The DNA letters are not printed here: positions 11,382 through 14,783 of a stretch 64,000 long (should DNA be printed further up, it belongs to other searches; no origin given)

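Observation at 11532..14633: Propeller + SH3-like + GH23 lytic-transglycosylase fusion encoded inside a pilus operon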

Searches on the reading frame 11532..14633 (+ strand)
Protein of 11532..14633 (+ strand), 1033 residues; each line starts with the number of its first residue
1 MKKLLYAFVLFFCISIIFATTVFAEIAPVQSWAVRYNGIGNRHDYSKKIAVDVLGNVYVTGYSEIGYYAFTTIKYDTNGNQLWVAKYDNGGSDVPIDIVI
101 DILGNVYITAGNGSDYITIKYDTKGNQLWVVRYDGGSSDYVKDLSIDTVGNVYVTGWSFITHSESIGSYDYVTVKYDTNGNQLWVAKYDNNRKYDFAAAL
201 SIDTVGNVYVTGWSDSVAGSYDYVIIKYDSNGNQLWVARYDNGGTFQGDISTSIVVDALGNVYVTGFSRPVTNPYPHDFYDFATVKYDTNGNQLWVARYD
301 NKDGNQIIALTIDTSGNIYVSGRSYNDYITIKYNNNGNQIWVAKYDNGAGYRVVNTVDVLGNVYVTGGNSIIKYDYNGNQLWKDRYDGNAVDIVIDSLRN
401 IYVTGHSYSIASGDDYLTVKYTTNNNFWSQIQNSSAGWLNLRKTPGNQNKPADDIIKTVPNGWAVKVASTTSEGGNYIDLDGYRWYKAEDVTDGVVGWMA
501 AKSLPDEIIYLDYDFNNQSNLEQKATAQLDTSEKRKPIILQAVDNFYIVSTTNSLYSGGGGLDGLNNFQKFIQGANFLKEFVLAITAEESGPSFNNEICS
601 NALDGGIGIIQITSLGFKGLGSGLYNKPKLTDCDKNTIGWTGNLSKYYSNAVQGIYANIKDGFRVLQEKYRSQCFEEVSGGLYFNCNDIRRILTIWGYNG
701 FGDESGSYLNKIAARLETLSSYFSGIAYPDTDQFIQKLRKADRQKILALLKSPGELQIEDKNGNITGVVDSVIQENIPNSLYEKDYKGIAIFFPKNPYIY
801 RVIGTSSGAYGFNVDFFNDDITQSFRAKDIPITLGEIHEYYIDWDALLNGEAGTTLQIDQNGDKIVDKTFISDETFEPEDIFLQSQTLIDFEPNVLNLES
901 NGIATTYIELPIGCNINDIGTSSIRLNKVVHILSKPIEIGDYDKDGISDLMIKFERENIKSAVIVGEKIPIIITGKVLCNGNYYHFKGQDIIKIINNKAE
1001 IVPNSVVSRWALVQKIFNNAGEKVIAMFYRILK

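Call 3: search_protein_families(library=pfam, proteins=[window:11532-14633:+], max_evalue=1)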
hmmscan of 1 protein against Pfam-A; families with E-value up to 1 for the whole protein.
window:11532-14633:+ (1033 aa): 4 families
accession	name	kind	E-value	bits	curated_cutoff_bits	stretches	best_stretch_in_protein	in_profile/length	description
PF06739.17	SBBP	-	1.1e-26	93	20.5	7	35-63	4-32/38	Beta-propeller repeat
PF17164.10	DUF5122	-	0.006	17.3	27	1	206-233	4-31/36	Domain of unknown function (DUF5122) beta-propeller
PF03527.20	RHS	-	0.07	13.4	27.9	0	176-189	16-29/38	RHS protein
PF02263.25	GBP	-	0.1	12.2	21.1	0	282-327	51-94/264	Guanylate-binding protein, N-terminal domain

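Call 4: search_protein_families(library=ncbifam, proteins=[window:11532-14633:+], max_evalue=1)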
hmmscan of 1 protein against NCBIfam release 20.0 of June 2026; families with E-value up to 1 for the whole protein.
window:11532-14633:+ (1033 aa): 6 families
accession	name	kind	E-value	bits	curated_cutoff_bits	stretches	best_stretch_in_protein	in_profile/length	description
NF047494.1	Lepto_SBBP_lipo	equivalog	8.6e-39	133.5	400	4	218-347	277-409/466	SBBP repeat beta-propeller lipoprotein, LipL53 family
TIGR02608.1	delta_60_rpt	domain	6.6e-13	48.3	76.5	4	195-233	1-39/55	delta-60 repeat domain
NF045978.1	ComEA_MAG0490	equivalog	0.02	14.7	98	1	962-1019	34-90/162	MAG0490 family ComEA-like DNA-binding protein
TIGR03421.1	FeS_CyaY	equivalog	0.05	13.6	53.25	0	329-354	48-73/104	iron donor protein CyaY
NF010303.0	PRK13740.1-4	equivalog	0.059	13.3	232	0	313-346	56-87/131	conjugal transfer relaxosome DNA-bindin protein TraY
NF009733.0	PRK13256.1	equivalog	0.54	10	429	0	373-404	3-34/226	thiopurine S-methyltransferase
